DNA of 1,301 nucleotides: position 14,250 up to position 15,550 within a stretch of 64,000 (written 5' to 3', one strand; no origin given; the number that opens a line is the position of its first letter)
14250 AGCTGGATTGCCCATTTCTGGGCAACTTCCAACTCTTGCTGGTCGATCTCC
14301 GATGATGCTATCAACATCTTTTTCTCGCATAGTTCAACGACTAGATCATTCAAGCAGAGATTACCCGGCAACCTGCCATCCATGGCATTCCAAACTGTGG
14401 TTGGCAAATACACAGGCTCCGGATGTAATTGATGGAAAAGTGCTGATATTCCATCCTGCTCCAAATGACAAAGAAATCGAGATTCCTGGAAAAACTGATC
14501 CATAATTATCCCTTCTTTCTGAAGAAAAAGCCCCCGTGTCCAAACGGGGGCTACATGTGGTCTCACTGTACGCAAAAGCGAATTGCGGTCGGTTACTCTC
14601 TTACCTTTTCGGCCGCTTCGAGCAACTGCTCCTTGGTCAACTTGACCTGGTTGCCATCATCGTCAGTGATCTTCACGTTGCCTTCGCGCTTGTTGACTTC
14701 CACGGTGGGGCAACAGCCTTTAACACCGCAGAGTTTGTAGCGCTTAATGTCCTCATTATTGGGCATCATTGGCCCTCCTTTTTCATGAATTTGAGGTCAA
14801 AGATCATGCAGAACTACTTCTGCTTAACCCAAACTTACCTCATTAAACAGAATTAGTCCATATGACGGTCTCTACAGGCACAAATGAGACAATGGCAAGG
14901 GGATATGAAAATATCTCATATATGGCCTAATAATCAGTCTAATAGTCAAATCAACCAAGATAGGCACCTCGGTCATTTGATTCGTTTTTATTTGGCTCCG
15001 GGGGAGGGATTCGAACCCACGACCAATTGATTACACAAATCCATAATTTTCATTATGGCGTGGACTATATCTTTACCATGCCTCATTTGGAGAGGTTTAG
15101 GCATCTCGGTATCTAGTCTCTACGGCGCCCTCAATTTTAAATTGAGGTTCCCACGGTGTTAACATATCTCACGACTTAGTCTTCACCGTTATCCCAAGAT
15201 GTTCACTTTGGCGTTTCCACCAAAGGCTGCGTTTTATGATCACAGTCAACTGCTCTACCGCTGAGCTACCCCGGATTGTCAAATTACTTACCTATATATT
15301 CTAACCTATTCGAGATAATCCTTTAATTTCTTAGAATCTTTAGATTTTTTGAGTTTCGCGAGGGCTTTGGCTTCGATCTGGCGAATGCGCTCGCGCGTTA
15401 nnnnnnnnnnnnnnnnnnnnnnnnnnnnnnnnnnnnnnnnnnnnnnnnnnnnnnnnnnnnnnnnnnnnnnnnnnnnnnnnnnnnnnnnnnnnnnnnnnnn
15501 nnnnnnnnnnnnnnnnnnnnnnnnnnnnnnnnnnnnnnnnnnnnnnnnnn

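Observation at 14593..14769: Short Cys-containing ORF absent from the ORF track, with strong ribosome-binding site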

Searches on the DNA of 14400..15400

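Call 43: search_rna_families(source=window, start=14400, end=15400, threshold=evalue, max_evalue=1)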
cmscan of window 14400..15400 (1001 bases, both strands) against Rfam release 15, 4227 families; matches with E-value up to 1: 5.
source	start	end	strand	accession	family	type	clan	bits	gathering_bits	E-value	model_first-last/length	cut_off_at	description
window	15041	15251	-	RF00028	Intron_gpI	Intron;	-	68.8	50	3.6e-17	1-253/253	no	Group I catalytic intron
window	15025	15103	-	RF03000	LOOT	Gene; sRNA;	-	29.8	46.4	0.0016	1-121/121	no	LOOT RNA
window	14491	14560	-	RF02672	SprX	Gene; sRNA;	-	20.7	80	0.067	1-151/151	no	Small pathogenicity island RNA X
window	15218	15275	-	RF00005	tRNA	Gene; tRNA;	CL00001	18.7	29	0.65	1-71/71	no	tRNA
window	15003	15045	-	RF00023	tmRNA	Gene;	CL00001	12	47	0.016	1-374/374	no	transfer-messenger RNA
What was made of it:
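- No Rfam element lies in the region (call 43).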
